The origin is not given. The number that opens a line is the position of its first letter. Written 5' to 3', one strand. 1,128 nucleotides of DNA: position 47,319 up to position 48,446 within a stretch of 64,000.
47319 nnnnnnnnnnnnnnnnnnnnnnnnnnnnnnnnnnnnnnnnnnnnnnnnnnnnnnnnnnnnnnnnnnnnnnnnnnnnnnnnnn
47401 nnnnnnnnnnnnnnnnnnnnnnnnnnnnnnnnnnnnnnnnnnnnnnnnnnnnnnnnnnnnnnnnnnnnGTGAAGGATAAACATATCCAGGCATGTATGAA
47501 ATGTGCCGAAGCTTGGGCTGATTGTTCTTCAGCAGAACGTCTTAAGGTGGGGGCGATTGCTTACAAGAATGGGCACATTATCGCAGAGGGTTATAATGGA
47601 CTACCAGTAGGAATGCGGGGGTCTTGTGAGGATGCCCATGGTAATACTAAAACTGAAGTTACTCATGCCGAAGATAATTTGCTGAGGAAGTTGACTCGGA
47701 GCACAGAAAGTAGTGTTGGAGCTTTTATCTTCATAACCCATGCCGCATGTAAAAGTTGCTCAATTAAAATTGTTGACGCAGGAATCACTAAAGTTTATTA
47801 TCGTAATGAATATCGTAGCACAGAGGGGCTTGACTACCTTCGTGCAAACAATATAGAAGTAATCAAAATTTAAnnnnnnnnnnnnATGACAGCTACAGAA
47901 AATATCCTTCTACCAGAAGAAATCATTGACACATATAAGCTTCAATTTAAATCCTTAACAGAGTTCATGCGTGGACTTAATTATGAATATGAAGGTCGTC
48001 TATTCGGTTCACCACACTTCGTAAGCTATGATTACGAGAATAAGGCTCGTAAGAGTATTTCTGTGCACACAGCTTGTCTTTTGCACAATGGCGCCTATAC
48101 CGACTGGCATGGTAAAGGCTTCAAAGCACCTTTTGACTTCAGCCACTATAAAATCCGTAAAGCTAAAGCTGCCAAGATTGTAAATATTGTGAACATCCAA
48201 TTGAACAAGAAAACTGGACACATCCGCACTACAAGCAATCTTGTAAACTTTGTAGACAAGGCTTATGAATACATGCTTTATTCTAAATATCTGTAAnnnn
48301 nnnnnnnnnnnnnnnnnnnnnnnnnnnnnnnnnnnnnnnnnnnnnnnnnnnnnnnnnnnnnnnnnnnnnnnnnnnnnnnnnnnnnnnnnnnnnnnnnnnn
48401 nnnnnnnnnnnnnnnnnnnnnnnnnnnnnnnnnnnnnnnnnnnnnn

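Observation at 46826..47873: Homing-endonuclease gene flanked by a duplicated 5' fragment of the dCMP deaminase gene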

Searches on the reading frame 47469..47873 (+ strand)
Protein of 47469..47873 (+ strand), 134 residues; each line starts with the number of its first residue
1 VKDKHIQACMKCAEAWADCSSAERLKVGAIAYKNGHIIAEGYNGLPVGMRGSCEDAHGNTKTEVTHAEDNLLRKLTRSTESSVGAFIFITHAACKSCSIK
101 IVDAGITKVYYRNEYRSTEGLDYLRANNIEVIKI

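Call 6: search_protein_families(library=pfam, proteins=[window:47469-47873:+], max_evalue=0.1)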
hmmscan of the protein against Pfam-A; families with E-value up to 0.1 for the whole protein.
window:47469-47873:+ (134 aa): 7 families
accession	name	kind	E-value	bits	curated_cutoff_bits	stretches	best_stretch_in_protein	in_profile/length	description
PF00383.29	dCMP_cyt_deam_1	-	1.3e-14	54.3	25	1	6-111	4-100/102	Cytidine and deoxycytidylate deaminase zinc-binding region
PF14437.12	MafB19-deam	-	3.1e-11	43.8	27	1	6-115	4-103/142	MafB19-like deaminase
PF14439.12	Bd3614-deam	-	1.6e-06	28.5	38.5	1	58-114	28-91/113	Bd3614-like deaminase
PF18750.7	SNAD4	-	0.013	16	27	1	60-103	27-73/130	Secreted Novel AID/APOBEC-like Deaminase 4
PF18774.7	APOBEC4_like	-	0.03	14.7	26.7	1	60-103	30-74/131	APOBEC4-like -AID/APOBEC-deaminase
PF18771.7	APOBEC3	-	0.08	13.5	27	0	62-103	28-72/137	APOBEC3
PF08210.17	APOBEC_N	-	0.099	13.1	25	1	57-103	36-87/170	APOBEC-like N-terminal domain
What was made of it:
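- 47469..47873 (+): Complete A-type dCMP deaminase gene. Its GTG start overlaps the endonuclease stop by 11 nt. It was imported together with the endonuclease gene. PF00383 hits at E 1.3e-14 (call 6).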

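Call 8: search_protein_families(library=phrogs, proteins=[window:47469-47873:+], max_evalue=0.01)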
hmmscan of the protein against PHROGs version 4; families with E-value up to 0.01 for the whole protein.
window:47469-47873:+ (134 aa): 7 families
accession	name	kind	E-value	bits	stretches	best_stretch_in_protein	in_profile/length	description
phrog_174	-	DNA, RNA and nucleotide metabolism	9.4e-42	145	1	1-134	112-247/384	dCMP deaminase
phrog_20648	-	DNA, RNA and nucleotide metabolism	2.9e-20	73.7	1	1-133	2-139/311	dCMP deaminase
phrog_2369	-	DNA, RNA and nucleotide metabolism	1.5e-16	62.1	1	8-120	8-132/195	dCMP deaminase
phrog_18355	-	DNA, RNA and nucleotide metabolism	1.9e-06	28.8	1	66-114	4-50/52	deoxycytidinylate deaminase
phrog_9198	-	unknown function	0.00017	21.4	1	64-123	385-445/531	-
phrog_20806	-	DNA, RNA and nucleotide metabolism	0.00052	21.3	1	57-110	9-60/97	deoxycytidinylate deaminase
phrog_22830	-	unknown function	0.0054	17.2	1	80-133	231-285/289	-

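Call 13: find_related_loci(query=window:47469-47873:+, collection=viral_contigs, flank=4000)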
Query window:47469-47873:+ (134 aa) in viral_contigs; peptide patterns used: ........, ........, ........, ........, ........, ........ (x = any residue, [..] = any of these).
32 stretches matched a pattern; 3 encode a relative of the query (tblastn E <= 1e-3); 3 distinct loci.
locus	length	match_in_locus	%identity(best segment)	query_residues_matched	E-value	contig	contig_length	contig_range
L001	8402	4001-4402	92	1-134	1e-83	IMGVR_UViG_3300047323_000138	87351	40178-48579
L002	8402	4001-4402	71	1-134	8e-63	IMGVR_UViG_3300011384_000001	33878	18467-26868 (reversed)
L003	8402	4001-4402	90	1-134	7e-83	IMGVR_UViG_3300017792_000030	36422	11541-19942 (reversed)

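Call 14: find_encoding_contigs(protein=window:47469-47873:+, flank=4000, max_places=8)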
Protein window:47469-47873:+ (134 aa): 4 contigs read that carry it; 3 places shown.
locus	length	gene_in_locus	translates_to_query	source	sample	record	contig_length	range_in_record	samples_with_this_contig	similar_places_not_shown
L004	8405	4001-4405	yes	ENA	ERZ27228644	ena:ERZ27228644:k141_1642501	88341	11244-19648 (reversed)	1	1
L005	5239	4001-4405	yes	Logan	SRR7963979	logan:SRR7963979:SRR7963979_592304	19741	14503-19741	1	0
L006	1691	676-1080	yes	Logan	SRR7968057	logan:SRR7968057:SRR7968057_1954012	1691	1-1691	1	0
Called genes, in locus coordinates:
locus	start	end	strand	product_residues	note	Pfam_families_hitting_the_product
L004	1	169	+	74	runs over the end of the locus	-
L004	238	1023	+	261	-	PF02562:PhoH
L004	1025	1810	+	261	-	PF00574:CLP_protease (weak)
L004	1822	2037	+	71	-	-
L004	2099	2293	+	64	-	-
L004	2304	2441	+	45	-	-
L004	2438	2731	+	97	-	-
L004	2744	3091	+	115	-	-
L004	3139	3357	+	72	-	-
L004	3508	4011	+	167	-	-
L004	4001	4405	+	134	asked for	PF00383:dCMP_cyt_deam_1, PF14437:MafB19-deam, PF14439:Bd3614-deam (weak)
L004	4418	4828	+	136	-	PF24116:DUF7390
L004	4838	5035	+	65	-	-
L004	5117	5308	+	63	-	-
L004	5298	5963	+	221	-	PF00149:Metallophos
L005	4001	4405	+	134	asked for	PF00383:dCMP_cyt_deam_1, PF14437:MafB19-deam, PF14439:Bd3614-deam (weak)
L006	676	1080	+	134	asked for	PF00383:dCMP_cyt_deam_1, PF14437:MafB19-deam, PF14439:Bd3614-deam (weak)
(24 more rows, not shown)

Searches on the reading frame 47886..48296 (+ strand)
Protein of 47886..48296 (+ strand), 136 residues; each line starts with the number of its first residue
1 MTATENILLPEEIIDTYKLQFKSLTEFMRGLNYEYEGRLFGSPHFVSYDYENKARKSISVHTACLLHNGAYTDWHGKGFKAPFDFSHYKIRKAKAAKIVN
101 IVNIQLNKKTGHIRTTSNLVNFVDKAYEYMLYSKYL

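Call 6: search_protein_families(library=pfam, proteins=[window:47886-48296:+], max_evalue=0.1)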
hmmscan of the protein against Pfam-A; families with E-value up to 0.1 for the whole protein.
window:47886-48296:+ (136 aa): 2 families
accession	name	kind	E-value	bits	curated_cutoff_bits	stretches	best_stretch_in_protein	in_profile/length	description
PF24116.1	DUF7390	-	4.1e-22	79.2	28.4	1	12-123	1-118/118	Domain of unknown function (DUF7390)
PF23832.1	DUF7202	-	0.048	14.4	27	0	44-66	44-66/70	Domain of unknown function (DUF7202)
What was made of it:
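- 47886..48296 (+): DUF7390 backbone gene, downstream neighbour of the deaminase in the empty-site relative. PF24116 hits at E 4e-22 (call 6).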

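Call 8: search_protein_families(library=phrogs, proteins=[window:47886-48296:+], max_evalue=0.01)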
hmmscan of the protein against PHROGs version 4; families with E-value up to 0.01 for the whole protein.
window:47886-48296:+ (136 aa): 1 family
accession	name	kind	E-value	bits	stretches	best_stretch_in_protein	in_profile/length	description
phrog_2686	-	unknown function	1.2e-21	78.2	1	11-131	19-150/153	-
